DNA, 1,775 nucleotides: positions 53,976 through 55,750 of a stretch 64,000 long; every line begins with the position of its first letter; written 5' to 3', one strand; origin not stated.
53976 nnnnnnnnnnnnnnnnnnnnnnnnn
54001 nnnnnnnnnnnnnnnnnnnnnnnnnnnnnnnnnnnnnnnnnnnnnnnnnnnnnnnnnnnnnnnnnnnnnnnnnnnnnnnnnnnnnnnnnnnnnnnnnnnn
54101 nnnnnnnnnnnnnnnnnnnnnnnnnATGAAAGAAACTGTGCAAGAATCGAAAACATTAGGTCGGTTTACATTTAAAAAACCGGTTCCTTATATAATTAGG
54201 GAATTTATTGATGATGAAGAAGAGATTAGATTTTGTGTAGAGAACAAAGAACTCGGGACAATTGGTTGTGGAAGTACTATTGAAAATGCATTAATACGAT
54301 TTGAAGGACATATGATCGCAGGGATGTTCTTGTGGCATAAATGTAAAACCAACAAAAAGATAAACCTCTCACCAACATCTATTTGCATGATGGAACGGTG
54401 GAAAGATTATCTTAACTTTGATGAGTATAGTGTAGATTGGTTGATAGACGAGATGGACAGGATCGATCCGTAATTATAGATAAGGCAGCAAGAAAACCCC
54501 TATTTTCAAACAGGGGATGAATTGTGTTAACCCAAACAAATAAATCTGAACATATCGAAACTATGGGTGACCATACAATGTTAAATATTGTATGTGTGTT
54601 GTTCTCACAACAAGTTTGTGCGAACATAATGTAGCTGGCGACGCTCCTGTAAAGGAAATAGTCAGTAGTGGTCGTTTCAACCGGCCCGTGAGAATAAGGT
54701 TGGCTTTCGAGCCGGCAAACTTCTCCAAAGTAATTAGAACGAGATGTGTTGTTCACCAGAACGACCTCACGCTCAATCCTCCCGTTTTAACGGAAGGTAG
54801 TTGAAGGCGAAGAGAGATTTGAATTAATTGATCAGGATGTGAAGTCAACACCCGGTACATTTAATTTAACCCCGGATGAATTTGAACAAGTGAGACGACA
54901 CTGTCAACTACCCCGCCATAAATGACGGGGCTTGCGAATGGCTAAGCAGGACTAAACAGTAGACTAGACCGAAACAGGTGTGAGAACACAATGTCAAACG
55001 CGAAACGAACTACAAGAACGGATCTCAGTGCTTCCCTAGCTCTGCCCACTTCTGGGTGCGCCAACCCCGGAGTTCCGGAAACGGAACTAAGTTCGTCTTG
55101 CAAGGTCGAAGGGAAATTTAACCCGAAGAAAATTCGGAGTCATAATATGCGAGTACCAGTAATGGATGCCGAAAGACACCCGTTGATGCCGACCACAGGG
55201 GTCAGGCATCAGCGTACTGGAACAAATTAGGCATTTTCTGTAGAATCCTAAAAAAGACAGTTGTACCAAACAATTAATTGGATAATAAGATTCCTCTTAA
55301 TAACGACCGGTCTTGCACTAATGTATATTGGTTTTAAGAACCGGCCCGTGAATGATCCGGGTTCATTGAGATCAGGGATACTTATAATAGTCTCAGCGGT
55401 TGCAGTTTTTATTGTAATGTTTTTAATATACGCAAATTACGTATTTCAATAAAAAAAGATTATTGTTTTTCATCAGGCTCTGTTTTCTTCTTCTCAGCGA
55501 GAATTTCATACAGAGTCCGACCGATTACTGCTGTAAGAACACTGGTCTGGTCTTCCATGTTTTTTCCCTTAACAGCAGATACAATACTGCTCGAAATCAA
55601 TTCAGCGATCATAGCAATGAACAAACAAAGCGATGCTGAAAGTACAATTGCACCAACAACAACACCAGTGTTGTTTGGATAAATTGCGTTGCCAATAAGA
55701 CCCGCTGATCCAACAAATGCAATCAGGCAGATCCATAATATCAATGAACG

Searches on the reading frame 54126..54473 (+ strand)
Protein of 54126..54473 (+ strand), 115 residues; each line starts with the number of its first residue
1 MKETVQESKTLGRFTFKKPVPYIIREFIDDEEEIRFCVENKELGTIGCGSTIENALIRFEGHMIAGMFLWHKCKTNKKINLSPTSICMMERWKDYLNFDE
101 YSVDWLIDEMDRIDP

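Call 13: search_protein_families(library=pfam, proteins=[window:54126-54473:+], max_evalue=0.01)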
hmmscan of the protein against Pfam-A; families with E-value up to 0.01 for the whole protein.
window:54126-54473:+ (115 aa): 0 families

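Call 57: find_homologous_proteins(query=window:54126-54473:+)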
Query window:54126-54473:+ (115 aa): 2 proteins with E <= 0.001 among 9 candidates.
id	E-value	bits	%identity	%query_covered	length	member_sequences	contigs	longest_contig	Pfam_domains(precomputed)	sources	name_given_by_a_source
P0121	2.6e-74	265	100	100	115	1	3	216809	-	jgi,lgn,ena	jgi:hypothetical protein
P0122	3.1e-62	226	83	100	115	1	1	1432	-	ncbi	-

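Call 58: find_encoding_contigs(protein=P0121, flank=2500, max_places=5)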
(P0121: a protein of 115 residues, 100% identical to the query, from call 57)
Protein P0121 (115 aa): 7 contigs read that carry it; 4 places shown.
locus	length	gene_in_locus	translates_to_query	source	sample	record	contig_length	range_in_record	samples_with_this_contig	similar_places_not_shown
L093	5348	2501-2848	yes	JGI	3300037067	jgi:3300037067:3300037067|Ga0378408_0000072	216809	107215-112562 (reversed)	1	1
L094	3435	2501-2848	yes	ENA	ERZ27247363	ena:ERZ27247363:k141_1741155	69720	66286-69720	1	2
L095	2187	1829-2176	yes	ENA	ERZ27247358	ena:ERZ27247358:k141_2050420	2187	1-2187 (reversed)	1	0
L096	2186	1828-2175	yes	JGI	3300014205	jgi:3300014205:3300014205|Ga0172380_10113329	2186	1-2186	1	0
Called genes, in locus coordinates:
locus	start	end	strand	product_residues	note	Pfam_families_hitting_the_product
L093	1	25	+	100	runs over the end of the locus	-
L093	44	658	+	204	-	-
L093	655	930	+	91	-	-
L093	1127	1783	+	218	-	PF02310:B12-binding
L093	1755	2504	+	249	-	PF04055:Radical_SAM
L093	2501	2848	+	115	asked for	-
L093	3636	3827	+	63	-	-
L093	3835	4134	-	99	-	-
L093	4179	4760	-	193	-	-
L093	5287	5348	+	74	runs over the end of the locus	-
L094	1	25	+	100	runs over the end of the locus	-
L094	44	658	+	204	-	-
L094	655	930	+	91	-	-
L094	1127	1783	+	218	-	PF02310:B12-binding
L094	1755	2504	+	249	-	PF04055:Radical_SAM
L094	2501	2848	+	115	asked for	-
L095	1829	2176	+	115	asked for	-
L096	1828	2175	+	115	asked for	-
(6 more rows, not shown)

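Call 59: find_encoding_contigs(protein=P0122, flank=2000, max_places=3)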
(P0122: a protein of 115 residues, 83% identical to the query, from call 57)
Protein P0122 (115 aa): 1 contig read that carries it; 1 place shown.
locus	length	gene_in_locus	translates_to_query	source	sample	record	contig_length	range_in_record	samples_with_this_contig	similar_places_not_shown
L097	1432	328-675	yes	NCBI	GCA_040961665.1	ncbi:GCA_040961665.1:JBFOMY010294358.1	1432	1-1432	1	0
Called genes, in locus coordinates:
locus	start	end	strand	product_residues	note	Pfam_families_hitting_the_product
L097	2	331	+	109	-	?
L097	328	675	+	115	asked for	-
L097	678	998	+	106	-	-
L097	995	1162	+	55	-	-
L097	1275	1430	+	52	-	?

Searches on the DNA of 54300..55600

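Call 54: search_rna_families(source=window, start=54300, end=55600, threshold=evalue, max_evalue=1)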
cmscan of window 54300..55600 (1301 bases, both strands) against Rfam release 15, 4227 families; matches with E-value up to 1: 1.
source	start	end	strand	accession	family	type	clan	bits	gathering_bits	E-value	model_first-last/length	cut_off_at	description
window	54903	55121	+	RF02033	HEARO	Gene;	-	52.1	83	2.1e-09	1-211/211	no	HNH endonuclease-associated RNA and ORF (HEARO) RNA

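Call 55: search_rna_families(source=window, start=54700, end=55400, threshold=evalue, max_evalue=0.01, show_alignments=1)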
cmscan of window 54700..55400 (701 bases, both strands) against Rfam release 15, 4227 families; matches with E-value up to 0.01: 1.
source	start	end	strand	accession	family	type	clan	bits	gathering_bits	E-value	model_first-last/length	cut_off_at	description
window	54903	55121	+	RF02033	HEARO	Gene;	-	52.1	83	1.1e-09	1-211/211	no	HNH endonuclease-associated RNA and ORF (HEARO) RNA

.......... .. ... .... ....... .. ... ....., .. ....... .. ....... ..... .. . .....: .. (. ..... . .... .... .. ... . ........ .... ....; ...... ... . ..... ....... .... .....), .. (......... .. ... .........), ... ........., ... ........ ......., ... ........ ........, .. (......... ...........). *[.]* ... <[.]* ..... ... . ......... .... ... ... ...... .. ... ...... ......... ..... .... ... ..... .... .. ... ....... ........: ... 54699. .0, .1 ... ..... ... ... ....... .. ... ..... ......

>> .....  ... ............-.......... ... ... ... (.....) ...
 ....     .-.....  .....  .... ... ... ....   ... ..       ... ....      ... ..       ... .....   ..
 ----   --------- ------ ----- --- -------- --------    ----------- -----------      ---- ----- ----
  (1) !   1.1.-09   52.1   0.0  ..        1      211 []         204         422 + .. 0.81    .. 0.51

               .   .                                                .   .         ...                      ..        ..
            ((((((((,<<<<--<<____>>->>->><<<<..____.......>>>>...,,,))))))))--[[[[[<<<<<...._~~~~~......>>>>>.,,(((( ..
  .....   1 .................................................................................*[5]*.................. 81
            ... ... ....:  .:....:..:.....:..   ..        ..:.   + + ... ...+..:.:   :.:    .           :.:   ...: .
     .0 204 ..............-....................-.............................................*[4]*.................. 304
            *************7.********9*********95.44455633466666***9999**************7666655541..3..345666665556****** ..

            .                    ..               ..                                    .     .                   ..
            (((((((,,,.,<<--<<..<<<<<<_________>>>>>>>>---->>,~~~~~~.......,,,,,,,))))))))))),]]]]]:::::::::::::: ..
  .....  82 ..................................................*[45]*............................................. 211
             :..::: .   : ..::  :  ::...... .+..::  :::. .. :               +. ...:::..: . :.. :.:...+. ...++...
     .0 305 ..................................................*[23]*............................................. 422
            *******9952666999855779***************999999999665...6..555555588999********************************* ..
